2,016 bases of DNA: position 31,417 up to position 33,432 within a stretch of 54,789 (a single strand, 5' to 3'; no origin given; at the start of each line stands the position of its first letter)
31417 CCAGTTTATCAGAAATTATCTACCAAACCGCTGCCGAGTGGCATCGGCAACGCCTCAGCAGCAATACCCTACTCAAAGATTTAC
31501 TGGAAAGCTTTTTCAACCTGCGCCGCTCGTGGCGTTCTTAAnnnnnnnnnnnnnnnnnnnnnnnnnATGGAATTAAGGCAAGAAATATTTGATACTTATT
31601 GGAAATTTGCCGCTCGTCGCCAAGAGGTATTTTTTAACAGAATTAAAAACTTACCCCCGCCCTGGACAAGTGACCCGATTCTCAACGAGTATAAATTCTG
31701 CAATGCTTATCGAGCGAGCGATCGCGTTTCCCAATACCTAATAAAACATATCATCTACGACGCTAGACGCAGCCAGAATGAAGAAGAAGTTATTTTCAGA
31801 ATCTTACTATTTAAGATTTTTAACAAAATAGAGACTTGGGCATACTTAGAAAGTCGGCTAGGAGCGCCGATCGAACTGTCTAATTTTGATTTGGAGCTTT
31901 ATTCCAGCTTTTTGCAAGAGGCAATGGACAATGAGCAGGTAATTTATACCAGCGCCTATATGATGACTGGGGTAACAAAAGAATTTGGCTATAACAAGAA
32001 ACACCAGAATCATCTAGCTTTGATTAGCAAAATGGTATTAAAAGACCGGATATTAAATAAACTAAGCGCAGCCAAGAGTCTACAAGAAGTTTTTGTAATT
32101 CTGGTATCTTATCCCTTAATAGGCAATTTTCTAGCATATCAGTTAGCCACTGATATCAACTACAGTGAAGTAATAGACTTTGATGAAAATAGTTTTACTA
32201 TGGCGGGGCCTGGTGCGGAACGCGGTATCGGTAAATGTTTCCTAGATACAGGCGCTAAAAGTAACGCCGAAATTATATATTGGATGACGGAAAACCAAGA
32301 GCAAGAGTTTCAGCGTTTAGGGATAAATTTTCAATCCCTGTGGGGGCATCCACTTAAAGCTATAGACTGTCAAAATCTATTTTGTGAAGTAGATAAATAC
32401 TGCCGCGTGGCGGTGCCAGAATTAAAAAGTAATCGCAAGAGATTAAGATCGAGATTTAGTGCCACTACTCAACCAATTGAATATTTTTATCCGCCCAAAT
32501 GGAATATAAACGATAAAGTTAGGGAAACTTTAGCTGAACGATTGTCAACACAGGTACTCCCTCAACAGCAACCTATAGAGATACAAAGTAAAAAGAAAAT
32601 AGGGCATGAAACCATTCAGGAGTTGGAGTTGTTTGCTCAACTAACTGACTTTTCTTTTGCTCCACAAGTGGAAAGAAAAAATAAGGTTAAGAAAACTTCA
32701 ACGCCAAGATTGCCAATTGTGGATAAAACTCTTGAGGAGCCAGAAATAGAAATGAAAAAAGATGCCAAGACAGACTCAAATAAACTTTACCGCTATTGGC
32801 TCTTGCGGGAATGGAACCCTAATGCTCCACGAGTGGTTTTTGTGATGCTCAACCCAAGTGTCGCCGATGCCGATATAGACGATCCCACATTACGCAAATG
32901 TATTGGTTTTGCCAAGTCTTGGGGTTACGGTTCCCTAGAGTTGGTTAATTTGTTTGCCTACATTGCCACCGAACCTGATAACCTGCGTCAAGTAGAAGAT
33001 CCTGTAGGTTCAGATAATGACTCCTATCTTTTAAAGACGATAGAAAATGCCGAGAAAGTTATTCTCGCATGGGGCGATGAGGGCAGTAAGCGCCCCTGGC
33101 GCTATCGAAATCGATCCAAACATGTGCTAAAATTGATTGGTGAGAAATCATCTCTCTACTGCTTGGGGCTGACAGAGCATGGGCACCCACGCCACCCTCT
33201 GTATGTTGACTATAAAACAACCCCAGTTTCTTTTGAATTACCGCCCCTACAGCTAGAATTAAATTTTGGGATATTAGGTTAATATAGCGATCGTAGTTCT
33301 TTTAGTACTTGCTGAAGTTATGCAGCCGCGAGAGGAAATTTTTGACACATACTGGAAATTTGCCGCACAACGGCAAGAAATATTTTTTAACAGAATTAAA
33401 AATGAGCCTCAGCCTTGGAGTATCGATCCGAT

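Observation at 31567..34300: aGPT-Pplase-like domain fused to DUF1643, followed by a freshly duplicated stand-alone copy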

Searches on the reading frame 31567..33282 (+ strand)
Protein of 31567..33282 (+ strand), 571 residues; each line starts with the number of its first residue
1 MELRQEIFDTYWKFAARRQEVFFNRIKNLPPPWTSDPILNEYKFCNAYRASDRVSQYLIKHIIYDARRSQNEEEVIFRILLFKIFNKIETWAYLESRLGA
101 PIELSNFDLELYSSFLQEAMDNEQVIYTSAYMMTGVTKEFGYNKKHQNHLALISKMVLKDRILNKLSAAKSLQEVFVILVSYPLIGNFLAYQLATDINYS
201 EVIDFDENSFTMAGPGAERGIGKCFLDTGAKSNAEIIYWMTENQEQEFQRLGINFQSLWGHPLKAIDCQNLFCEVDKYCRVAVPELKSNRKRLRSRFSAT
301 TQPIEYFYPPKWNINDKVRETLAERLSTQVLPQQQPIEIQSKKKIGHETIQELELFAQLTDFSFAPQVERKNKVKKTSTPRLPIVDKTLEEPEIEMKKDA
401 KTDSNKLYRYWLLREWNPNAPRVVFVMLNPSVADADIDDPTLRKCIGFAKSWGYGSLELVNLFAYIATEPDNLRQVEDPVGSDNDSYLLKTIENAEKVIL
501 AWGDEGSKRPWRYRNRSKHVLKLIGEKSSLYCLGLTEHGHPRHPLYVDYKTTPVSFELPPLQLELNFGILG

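Call 3: search_protein_families(library=pfam, proteins=[window:31567-33282:+], max_evalue=0.01)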
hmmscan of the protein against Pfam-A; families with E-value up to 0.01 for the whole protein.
window:31567-33282:+ (571 aa): 2 families
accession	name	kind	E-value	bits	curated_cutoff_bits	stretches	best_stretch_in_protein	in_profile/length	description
PF18723.6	HMUDK_hel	-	7.9e-110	367.1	25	1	6-287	2-280/281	5-hmdU DNA kinase, helical domain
PF07799.17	DUF1643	-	1.9e-48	164.3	22.5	1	409-545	1-134/134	Protein of unknown function (DUF1643)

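Call 6: search_protein_families(library=ncbifam, proteins=[window:31567-33282:+], max_evalue=0.01)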
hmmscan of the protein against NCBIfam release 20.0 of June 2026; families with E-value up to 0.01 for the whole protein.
window:31567-33282:+ (571 aa): 0 families

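Call 14: find_homologous_proteins(query=window:31567-33282:+, max_evalue=0.00001)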
Query window:31567-33282:+ (571 aa): 7972 proteins with E <= 0.00001 among 8000 candidates; the best 120 are listed.
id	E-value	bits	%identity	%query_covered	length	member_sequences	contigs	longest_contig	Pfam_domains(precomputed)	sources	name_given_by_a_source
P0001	0.0e+0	1314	100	100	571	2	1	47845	PF07799.18,PF18723.7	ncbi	-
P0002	7.4e-171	588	70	63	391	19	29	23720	PF18723.7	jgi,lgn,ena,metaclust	jgi:hypothetical protein|metaclust:\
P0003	1.4e-170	587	71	61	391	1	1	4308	PF18723.7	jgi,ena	jgi:hypothetical protein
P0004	1.7e-170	586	71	61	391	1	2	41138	PF18723.7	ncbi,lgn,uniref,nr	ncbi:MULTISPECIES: nucleotide kinase domain-containing protein [unclassified Sphaerospermopsis]|unir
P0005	2.8e-170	586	67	66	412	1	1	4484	PF18723.7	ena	-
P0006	2.8e-170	586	72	61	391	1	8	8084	PF18723.7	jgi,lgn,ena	jgi:hypothetical protein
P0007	3.0e-170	586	71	61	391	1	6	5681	PF18723.7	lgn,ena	-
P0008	3.8e-170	585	71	61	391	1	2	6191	PF18723.7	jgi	jgi:hypothetical protein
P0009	4.0e-170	585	74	59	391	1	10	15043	PF18723.7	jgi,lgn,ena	jgi:hypothetical protein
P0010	4.2e-170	585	72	61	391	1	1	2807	PF18723.7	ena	-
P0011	6.2e-170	585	71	61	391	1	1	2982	PF18723.7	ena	-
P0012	7.6e-170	584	72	61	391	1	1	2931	PF18723.7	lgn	-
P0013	1.2e-169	584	72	61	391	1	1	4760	PF18723.7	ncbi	ncbi:MAG: nucleotide kinase domain-containing protein [Dolichospermum sp.]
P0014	1.5e-169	583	71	61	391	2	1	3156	PF18723.7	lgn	-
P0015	1.5e-169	583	71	63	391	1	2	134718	PF18723.7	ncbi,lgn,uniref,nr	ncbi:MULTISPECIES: nucleotide kinase domain-containing protein [Nostocales]|uniref:5-hmdU DNA kinase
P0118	1.0e-161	557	68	63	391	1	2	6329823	PF18723.7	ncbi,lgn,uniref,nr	ncbi:nucleotide kinase domain-containing protein [Nostoc sp. PCC 7107]|uniref:nucleotide kinase doma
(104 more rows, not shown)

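Call 15: find_encoding_contigs(protein=P0001, flank=10000, max_places=4)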
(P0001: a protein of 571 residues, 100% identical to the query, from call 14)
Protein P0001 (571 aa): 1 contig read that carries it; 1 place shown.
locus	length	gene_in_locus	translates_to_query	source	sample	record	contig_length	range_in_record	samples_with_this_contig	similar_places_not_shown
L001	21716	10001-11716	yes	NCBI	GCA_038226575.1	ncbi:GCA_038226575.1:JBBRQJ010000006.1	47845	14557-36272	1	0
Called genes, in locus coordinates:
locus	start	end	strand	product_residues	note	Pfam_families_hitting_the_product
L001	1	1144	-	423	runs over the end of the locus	PF01547:SBP_bac_1, PF13416:SBP_bac_8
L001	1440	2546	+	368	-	PF11104:PilM_2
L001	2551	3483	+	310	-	PF05137:PilN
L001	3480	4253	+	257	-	PF04350:PilO (weak)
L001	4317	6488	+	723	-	PF07660:STN (weak), PF03958:Secretin_N (weak), PF00263:Secretin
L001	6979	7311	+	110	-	PF00216:Bac_DNA_binding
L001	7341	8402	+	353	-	PF00155:Aminotran_1_2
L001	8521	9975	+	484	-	PF01262:AlaDh_PNT_C (faint), PF01266:DAO (faint), PF03486:HI0933_like (faint), PF07992:Pyr_redox_2, PF12831:FAD_oxidored (weak), PF13738:Pyr_redox_3, PF00070:Pyr_redox, PF02852:Pyr_redox_dim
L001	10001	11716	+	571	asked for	PF18723:HMUDK_hel, PF07799:DUF1643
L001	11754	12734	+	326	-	PF18723:HMUDK_hel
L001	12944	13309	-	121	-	-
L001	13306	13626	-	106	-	-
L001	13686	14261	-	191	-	PF13521:AAA_28 (faint)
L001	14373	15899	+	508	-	PF00303:Thymidylat_synt, PF14251:PterinBD-DUF4346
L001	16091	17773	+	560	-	PF00303:Thymidylat_synt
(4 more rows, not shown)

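Call 16: find_encoding_contigs(protein=P0118, flank=10000, max_places=3)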
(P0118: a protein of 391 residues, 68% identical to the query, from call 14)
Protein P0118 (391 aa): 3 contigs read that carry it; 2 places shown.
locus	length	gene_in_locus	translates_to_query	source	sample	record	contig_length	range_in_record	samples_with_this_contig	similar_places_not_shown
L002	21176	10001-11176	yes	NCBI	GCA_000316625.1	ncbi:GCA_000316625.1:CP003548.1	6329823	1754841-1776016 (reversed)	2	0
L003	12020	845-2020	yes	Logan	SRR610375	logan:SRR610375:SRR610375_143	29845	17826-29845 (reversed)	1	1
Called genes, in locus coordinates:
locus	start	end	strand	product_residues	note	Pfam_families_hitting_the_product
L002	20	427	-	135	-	PF01797:Y1_Tnp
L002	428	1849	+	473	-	PF01385:OrfB_IS605, PF07282:Cas12f1-like_TNB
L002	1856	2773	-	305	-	PF00756:Esterase (weak), PF00561:Abhydrolase_1, PF12146:Hydrolase_4, PF12697:Abhydrolase_6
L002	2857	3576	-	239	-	-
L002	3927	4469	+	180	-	PF00583:Acetyltransf_1, PF13673:Acetyltransf_10, PF13508:Acetyltransf_7, PF13527:Acetyltransf_9 (weak)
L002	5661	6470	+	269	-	PF04278:Tic22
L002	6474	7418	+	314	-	PF05175:MTS, PF01170:UPF0020 (faint), PF09445:Methyltransf_15 (faint), PF13649:Methyltransf_25, PF13847:Methyltransf_31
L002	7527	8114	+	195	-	PF01300:Sua5_yciO_yrdC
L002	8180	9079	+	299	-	PF00512:HisKA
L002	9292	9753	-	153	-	PF00583:Acetyltransf_1, PF13673:Acetyltransf_10, PF13508:Acetyltransf_7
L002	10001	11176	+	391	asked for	PF18723:HMUDK_hel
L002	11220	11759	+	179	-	PF07799:DUF1643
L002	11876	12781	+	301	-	PF18722:MazG_C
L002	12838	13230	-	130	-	-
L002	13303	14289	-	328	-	PF02355:SecD_SecF_C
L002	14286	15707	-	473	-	PF07549:Sec_GG (weak), PF21760:SecD_1st, PF22599:SecDF_P1_head, PF02355:SecD_SecF_C, PF03176:MMPL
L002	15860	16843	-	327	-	PF02779:Transket_pyr, PF02780:Transketolase_C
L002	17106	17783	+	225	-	-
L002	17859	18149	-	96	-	PF01381:HTH_3 (weak), PF13560:HTH_31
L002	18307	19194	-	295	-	-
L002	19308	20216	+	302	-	PF00149:Metallophos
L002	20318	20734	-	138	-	PF28069:HetP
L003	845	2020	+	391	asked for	PF18723:HMUDK_hel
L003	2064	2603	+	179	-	PF07799:DUF1643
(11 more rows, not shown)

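Call 18: search_protein_families(library=pfam, proteins=[L002:11220-11759:+, L002:11876-12781:+, L002:10001-11176:+], max_evalue=0.01)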
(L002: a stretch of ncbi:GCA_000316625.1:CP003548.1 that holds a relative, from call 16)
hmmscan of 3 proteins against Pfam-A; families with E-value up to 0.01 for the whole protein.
L002:11220-11759:+ (179 aa): 1 family
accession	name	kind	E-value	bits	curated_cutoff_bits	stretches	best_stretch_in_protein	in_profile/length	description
PF07799.17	DUF1643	-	3.8e-47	160.2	22.5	1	23-163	1-133/134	Protein of unknown function (DUF1643)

L002:11876-12781:+ (301 aa): 2 families
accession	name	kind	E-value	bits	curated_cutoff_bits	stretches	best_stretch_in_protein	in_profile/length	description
PF18722.6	MazG_C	-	4.6e-83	277.9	29.7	1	110-294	3-187/190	MazG C-terminal domain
PF03819.22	MazG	-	0.00086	20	22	1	33-92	12-66/74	MazG nucleotide pyrophosphohydrolase domain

L002:10001-11176:+ (391 aa): 1 family
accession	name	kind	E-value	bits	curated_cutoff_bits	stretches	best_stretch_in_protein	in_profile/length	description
PF18723.6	HMUDK_hel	-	1.5e-108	362.9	25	1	6-286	2-280/281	5-hmdU DNA kinase, helical domain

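Call 27: search_protein_families(library=padloc, proteins=[window:31567-33282:+, L002:11876-12781:+], max_evalue=0.01)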
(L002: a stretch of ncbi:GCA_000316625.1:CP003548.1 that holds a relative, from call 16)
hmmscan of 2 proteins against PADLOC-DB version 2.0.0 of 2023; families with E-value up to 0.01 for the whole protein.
window:31567-33282:+ (571 aa): 0 families

L002:11876-12781:+ (301 aa): 0 families

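Call 28: search_protein_families(library=phrogs, proteins=[window:31567-33282:+, L002:11876-12781:+], max_evalue=0.001)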
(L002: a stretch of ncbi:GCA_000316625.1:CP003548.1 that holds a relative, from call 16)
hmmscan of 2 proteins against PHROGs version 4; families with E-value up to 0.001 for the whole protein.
window:31567-33282:+ (571 aa): 3 families
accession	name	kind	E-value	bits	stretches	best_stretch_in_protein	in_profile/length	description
phrog_2396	-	unknown function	1.2e-63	216.7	1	3-293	2-313/331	-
phrog_3230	-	unknown function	4.7e-56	190.2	1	395-557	6-164/167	-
phrog_800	-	head and packaging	4.9e-09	36.3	1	24-281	292-473/511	terminase small subunit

L002:11876-12781:+ (301 aa): 1 family
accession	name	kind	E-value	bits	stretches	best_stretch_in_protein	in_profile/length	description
phrog_229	-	other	5.6e-38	132.4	1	1-292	248-527/533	MazG-like pyrophosphatase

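Call 29: search_protein_representatives(protein=window:31567-33282:+)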
Query: 571 residues. Proteins with E-value up to 0.001 (for the whole library): 19447; up to 1e-10: 14425; up to 1e-30: 1034. The best 150 are listed.
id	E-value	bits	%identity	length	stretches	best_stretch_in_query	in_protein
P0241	9.4e-162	555.9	69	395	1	1-344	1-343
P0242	1.4e-115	403.5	56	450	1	4-325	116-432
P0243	7.7e-108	377.9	54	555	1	7-322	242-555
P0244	1.6e-104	366.9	53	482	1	6-321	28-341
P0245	1.8e-104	366.7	51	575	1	5-321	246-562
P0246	8.6e-104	364.5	50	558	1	7-323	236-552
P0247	6.9e-103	361.5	49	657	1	7-333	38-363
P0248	2.6e-102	359.6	50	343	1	4-323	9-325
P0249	4.4e-101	355.6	53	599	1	7-319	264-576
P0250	5.5e-101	355.2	51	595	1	6-340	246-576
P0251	1.0e-100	354.3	51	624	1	5-322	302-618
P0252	1.0e-99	351.1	53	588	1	6-319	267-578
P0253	5.0e-99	348.8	51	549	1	7-321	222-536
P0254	9.3e-99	347.9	51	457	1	7-320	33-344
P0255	1.1e-97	344.4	49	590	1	5-324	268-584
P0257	2.8e-96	339.7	51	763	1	6-322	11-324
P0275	4.3e-84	299.5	42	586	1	3-331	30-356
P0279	3.1e-83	296.6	46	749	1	6-323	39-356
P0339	3.4e-66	240.4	40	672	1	3-331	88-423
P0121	1.6e-65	238.2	67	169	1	396-569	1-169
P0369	1.6e-60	221.7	43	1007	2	33-336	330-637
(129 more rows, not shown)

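Call 30: search_protein_families(library=pfam, proteins=[P0243, P0245, P0247, P0257, P0275, P0279, P0339, P0369, P0242, P0244], max_evalue=0.001)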
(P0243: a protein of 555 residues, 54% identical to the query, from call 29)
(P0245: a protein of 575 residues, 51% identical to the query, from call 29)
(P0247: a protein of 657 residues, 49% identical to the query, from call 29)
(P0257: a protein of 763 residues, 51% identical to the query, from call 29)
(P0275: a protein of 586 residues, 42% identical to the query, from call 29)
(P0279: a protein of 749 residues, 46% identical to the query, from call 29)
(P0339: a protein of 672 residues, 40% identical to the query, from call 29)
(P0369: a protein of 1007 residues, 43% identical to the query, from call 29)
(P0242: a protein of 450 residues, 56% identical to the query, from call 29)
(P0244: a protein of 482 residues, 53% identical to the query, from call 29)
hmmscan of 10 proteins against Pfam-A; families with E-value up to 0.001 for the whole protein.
P0243 (555 aa): 2 families
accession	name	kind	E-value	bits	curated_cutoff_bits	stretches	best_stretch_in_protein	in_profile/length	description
PF18723.6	HMUDK_hel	-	1.5e-110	369.4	25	1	241-518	2-280/281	5-hmdU DNA kinase, helical domain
PF02223.23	Thymidylate_kin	-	6.7e-17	62.2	27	1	10-206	1-183/185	Thymidylate kinase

P0245 (575 aa): 4 families
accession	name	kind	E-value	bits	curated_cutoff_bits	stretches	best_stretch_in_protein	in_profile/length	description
PF18723.6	HMUDK_hel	-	1.5e-112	376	25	1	246-526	1-280/281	5-hmdU DNA kinase, helical domain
PF02223.23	Thymidylate_kin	-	3.4e-13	50.1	27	1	17-121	1-98/185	Thymidylate kinase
PF13191.12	AAA_16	-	0.00022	22.2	32.6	0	11-197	23-147/167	AAA ATPase domain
PF13604.12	AAA_30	-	0.00033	20.9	27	1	11-59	17-65/191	AAA domain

P0247 (657 aa): 3 families
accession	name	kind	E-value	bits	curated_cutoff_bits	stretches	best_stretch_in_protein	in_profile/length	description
PF18723.6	HMUDK_hel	-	1.4e-110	369.5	25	1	37-315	2-280/281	5-hmdU DNA kinase, helical domain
PF18722.6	MazG_C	-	5.2e-68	228.8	29.7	1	471-656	4-188/190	MazG C-terminal domain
PF03819.22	MazG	-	5.7e-05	23.7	22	1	424-463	26-69/74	MazG nucleotide pyrophosphohydrolase domain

P0257 (763 aa): 2 families
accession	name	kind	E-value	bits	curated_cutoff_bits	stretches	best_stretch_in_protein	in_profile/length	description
PF18723.6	HMUDK_hel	-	7.4e-109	363.9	25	1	11-287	2-280/281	5-hmdU DNA kinase, helical domain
PF18722.6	MazG_C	-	4e-80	268.3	29.7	1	576-760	3-187/190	MazG C-terminal domain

P0275 (586 aa): 1 family
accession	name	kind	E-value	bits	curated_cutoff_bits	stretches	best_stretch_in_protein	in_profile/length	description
PF18723.6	HMUDK_hel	-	2.8e-89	299.7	25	1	33-312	2-280/281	5-hmdU DNA kinase, helical domain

P0279 (749 aa): 3 families
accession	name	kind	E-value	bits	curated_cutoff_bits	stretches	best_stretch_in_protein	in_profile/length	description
PF18723.6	HMUDK_hel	-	1.6e-102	343.1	25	1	38-316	1-278/281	5-hmdU DNA kinase, helical domain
PF18722.6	MazG_C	-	2.3e-63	213.7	29.7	1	554-734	9-187/190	MazG C-terminal domain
PF03819.22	MazG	-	1.8e-06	28.5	22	1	389-444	5-55/74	MazG nucleotide pyrophosphohydrolase domain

P0339 (672 aa): 2 families
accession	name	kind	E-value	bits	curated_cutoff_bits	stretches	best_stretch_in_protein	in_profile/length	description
PF18723.6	HMUDK_hel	-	3.1e-84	283.1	25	1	91-378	2-280/281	5-hmdU DNA kinase, helical domain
PF05063.20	MT-A70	-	7.4e-24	85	23.9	1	486-664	1-172/172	MT-A70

P0369 (1007 aa): 4 families
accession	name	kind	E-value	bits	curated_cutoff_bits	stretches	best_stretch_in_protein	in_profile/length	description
PF18723.6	HMUDK_hel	-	6.4e-82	275.5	25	1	331-584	30-280/281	5-hmdU DNA kinase, helical domain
PF01555.25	N6_N4_Mtase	-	1.1e-25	91.3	26.7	1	716-991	1-219/221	DNA methylase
PF08719.17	NADAR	-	5.9e-23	82.3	35.1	1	24-153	9-163/163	NADAR domain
PF01170.24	UPF0020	-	4.1e-07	30.3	22.3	0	945-988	20-64/197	RMKL-like, methyltransferase domain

P0242 (450 aa): 1 family
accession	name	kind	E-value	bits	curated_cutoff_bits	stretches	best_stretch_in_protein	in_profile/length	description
PF18723.6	HMUDK_hel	-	1.3e-104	350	25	1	118-394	2-280/281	5-hmdU DNA kinase, helical domain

P0244 (482 aa): 2 families
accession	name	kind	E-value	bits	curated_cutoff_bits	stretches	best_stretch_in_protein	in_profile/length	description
PF18723.6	HMUDK_hel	-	1.9e-108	362.6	25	1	27-306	1-280/281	5-hmdU DNA kinase, helical domain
PF03819.22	MazG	-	0.00026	21.6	22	1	389-451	9-66/74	MazG nucleotide pyrophosphohydrolase domain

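Call 55: list_cluster_members(proteins=[window:31567-33279:+, window:33320-34297:+, P0122, P0121])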
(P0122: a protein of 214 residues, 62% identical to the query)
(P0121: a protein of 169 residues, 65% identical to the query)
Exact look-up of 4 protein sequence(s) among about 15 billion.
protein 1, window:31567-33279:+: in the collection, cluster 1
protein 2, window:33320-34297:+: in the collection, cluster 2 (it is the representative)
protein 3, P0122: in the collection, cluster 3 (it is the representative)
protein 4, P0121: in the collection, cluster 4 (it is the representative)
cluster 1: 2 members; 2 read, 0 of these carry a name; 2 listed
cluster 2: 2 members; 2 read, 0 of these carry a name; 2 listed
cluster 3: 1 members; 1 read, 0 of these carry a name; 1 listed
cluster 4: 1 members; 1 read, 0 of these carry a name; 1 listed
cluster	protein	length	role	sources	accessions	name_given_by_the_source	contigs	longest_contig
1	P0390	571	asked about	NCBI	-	-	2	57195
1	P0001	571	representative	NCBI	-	-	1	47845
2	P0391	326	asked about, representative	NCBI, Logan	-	-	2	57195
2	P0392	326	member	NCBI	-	-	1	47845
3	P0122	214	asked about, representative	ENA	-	-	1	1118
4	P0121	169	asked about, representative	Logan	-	-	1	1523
